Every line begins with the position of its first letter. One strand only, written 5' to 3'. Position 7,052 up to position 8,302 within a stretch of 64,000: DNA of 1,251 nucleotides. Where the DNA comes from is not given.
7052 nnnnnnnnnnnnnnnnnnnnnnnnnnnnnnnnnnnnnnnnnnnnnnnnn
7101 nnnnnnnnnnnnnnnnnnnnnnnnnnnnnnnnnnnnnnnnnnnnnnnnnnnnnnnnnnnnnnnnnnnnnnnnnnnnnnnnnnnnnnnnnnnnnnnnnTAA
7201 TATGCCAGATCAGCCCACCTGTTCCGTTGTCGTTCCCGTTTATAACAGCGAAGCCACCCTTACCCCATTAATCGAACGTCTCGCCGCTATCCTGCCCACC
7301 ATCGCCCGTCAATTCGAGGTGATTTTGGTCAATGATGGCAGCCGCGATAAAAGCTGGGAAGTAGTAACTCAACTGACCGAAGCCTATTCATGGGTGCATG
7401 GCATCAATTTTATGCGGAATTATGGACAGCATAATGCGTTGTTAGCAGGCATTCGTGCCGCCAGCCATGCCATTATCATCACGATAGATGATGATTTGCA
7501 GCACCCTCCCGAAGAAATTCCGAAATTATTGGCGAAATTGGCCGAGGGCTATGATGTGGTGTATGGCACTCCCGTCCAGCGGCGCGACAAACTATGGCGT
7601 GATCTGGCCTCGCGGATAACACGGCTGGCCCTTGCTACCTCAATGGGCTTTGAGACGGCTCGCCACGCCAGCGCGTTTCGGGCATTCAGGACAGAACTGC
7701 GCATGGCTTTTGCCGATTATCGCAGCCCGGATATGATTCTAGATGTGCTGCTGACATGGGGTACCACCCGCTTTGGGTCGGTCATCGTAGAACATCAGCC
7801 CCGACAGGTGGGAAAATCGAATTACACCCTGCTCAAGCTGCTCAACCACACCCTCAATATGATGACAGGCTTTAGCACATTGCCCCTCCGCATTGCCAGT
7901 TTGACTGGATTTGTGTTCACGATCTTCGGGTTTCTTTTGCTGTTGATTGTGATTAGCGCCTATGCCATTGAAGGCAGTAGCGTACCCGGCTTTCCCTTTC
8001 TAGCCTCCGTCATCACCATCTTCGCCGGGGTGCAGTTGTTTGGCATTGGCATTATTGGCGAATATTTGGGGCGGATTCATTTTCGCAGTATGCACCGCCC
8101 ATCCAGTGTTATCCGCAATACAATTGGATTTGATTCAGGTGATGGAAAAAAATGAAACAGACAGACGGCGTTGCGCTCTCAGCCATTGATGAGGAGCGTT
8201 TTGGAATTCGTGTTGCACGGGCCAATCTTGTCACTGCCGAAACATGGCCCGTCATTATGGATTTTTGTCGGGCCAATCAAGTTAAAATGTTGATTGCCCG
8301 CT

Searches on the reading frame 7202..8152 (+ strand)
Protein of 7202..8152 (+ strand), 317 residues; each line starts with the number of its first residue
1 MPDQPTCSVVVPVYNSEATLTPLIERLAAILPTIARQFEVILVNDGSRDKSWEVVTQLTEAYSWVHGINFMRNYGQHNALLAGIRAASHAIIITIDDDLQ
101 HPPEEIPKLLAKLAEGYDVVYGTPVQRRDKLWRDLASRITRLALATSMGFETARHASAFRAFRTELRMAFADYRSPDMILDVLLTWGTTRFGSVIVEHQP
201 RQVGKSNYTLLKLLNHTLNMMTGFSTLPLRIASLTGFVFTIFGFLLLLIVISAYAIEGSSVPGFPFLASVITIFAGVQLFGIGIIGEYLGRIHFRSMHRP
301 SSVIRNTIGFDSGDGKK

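Call 69: search_protein_families(library=pfam, proteins=[window:7202-8152:+], max_evalue=0.000001)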
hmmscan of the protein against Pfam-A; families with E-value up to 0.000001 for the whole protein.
window:7202-8152:+ (317 aa): 2 families
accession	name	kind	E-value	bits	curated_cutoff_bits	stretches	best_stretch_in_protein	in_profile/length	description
PF00535.33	Glycos_transf_2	-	1.7e-31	109.9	23.3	1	8-138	1-129/168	Glycosyl transferase family 2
PF13641.12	Glyco_tranf_2_3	-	2.1e-09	38.2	27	1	5-166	1-154/230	Glycosyltransferase like family 2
